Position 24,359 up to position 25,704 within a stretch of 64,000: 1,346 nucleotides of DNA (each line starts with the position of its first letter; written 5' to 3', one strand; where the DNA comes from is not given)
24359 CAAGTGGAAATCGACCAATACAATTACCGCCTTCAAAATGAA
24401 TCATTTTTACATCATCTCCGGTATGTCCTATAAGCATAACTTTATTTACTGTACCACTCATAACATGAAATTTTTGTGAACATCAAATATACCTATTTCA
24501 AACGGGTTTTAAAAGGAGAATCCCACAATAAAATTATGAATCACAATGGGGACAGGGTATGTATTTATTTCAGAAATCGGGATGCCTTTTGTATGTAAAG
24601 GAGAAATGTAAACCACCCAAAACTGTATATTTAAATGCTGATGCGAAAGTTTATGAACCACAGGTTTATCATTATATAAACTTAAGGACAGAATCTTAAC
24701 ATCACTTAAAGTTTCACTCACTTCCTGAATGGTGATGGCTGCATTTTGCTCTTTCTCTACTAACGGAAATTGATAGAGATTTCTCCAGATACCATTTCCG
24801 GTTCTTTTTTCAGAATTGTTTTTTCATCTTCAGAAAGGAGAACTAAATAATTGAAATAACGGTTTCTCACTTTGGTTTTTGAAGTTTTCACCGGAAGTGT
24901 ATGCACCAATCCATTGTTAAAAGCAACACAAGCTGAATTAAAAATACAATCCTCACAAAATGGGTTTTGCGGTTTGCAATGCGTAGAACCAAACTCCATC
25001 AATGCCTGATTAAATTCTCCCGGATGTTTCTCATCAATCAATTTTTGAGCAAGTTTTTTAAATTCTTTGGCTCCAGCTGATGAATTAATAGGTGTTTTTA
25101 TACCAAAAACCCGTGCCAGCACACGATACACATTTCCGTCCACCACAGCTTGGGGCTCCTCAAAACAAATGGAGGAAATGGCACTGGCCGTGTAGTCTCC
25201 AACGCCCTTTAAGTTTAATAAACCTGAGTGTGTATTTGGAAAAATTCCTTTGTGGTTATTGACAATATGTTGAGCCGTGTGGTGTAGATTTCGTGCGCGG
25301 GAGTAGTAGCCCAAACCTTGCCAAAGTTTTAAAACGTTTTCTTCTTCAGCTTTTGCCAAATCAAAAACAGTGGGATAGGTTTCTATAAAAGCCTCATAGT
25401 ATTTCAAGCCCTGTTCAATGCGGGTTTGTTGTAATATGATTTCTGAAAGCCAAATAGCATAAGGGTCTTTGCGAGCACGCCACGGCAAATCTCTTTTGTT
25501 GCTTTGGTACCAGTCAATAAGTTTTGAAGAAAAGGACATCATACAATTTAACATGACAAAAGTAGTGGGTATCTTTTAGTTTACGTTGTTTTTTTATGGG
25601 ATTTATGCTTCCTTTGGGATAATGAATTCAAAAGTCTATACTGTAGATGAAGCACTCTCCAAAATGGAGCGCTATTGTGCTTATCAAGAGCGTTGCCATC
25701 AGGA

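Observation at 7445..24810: Four conserved genes each broken by a single-nucleotide frameshift (probable indel sequencing errors, otherwise recent pseudogenisation)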

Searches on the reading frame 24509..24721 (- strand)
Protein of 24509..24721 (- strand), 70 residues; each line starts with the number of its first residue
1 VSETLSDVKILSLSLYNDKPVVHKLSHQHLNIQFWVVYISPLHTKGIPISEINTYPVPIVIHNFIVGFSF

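Call 6: search_protein_families(library=pfam, proteins=[window:24509-24721:-], max_evalue=0.01)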
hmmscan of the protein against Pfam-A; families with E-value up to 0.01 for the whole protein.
window:24509-24721:- (70 aa): 1 family
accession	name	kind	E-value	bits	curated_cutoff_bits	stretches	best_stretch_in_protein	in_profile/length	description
PF14815.12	NUDIX_4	-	0.00039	20.6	35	1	19-65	59-111/113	NUDIX domain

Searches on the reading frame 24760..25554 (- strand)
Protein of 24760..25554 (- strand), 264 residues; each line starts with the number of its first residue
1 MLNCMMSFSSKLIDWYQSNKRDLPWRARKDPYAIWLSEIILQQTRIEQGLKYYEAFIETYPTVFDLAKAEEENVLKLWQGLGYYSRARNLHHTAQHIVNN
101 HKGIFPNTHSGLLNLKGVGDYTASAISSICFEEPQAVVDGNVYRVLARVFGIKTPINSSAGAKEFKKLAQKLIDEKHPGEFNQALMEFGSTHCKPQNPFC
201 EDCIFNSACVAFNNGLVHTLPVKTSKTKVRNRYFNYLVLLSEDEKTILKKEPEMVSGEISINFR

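Call 6: search_protein_families(library=pfam, proteins=[window:24760-25554:-], max_evalue=0.01)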
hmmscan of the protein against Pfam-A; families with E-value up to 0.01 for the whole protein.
window:24760-25554:- (264 aa): 3 families
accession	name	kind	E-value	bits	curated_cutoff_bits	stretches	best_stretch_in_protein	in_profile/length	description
PF00730.31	HhH-GPD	-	1.8e-21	76.9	26.2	1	37-168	2-105/108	HhH-GPD superfamily base excision DNA repair protein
PF00633.29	HHH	-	2.9e-05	24.1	24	1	101-128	2-29/30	Helix-hairpin-helix motif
PF14520.12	HHH_5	-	0.0098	16.8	27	0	112-152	4-45/57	Helix-hairpin-helix domain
